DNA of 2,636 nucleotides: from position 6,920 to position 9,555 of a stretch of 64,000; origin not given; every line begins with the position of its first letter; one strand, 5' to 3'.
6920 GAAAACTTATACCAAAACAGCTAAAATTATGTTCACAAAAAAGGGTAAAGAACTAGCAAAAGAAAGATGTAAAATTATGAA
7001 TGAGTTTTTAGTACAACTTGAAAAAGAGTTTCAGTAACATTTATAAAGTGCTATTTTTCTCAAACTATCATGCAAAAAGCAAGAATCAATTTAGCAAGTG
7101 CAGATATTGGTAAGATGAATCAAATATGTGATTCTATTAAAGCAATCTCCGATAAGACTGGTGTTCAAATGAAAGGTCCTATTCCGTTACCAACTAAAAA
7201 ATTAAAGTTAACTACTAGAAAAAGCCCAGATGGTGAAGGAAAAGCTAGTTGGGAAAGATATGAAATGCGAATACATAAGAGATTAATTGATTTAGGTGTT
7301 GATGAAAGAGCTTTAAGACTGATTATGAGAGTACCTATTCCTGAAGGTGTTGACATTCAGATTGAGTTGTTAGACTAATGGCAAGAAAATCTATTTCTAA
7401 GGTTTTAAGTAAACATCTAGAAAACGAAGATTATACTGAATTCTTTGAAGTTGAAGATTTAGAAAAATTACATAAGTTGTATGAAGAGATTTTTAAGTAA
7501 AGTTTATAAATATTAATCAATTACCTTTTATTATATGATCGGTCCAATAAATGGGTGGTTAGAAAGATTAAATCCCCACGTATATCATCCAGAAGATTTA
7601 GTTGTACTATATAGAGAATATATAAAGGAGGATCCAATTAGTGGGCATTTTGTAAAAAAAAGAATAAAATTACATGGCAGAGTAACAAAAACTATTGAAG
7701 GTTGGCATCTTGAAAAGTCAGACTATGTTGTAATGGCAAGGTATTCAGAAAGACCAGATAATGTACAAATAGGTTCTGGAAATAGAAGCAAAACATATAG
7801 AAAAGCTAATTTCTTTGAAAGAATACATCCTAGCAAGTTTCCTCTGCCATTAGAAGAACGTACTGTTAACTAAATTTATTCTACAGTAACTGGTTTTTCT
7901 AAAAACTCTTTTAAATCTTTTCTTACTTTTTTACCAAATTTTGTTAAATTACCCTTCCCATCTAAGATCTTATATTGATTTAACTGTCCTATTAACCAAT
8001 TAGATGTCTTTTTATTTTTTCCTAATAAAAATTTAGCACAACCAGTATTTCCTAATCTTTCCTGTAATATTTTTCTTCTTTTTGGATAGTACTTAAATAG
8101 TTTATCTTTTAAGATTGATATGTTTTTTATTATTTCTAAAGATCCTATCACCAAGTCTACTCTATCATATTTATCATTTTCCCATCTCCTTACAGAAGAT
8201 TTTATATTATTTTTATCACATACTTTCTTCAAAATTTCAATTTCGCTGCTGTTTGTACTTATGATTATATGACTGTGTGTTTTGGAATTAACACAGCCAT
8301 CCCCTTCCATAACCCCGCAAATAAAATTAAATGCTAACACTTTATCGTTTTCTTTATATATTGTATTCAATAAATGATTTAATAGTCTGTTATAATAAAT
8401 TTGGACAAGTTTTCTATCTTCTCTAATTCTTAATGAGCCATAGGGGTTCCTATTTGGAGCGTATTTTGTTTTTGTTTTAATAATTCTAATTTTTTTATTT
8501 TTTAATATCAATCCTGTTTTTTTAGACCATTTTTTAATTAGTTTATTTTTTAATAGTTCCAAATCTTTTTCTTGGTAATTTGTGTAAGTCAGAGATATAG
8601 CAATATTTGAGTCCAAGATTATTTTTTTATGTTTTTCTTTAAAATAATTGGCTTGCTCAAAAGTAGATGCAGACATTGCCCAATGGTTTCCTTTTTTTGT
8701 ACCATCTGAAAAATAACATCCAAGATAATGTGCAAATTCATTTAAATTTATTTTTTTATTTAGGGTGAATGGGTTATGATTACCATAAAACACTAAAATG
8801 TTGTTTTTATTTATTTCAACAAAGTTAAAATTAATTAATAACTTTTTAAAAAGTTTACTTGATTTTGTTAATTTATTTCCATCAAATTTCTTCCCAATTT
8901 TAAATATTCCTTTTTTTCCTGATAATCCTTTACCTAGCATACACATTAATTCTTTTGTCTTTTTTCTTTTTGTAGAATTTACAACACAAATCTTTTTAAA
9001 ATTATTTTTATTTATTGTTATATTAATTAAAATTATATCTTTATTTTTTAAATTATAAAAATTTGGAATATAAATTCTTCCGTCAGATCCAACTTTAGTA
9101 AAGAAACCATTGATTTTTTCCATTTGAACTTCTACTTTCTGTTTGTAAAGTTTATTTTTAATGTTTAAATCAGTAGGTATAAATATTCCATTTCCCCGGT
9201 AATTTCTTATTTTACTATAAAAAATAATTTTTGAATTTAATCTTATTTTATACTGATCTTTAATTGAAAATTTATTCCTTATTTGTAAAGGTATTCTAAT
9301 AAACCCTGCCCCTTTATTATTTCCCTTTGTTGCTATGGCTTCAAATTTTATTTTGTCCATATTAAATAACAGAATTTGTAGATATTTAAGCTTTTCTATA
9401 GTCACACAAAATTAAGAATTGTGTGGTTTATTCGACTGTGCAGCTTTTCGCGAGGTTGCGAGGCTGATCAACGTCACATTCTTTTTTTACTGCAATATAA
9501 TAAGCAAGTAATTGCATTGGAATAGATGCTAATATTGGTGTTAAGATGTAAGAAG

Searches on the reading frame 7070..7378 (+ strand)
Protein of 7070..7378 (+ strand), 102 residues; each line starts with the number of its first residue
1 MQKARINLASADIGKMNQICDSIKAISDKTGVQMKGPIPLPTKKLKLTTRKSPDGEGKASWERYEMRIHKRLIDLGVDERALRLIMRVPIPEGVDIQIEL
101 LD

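Call 4: search_protein_families(library=pfam, proteins=[window:7070-7378:+], max_evalue=0.1)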
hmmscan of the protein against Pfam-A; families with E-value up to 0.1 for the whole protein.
window:7070-7378:+ (102 aa): 1 family
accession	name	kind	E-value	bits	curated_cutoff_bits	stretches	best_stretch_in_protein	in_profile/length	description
PF00338.27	Ribosomal_S10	-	2.4e-28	98.7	21.2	1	5-99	1-98/98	Ribosomal protein S10p/S20e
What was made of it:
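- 7070..7378 (+): Ribosomal protein S10 gene, the conserved anchor of the neighbourhood. It has its own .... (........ at -30). PF00338 E 2.4e-28 (call 4).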

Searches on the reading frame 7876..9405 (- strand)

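Call 4: search_protein_families(library=pfam, proteins=[window:7876-9405:-], max_evalue=0.1)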
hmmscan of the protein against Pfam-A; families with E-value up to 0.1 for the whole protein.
window:7876-9405:- (509 aa): 1 family
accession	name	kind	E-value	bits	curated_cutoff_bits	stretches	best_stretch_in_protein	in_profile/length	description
PF14528.11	LAGLIDADG_3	-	0.016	15.9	22.5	1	359-423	4-71/82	LAGLIDADG-like domain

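Call 28: search_protein_families(library=phrogs, proteins=[window:7876-9405:-], max_evalue=0.1)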
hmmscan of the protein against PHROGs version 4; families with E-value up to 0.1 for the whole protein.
window:7876-9405:- (509 aa): 0 families
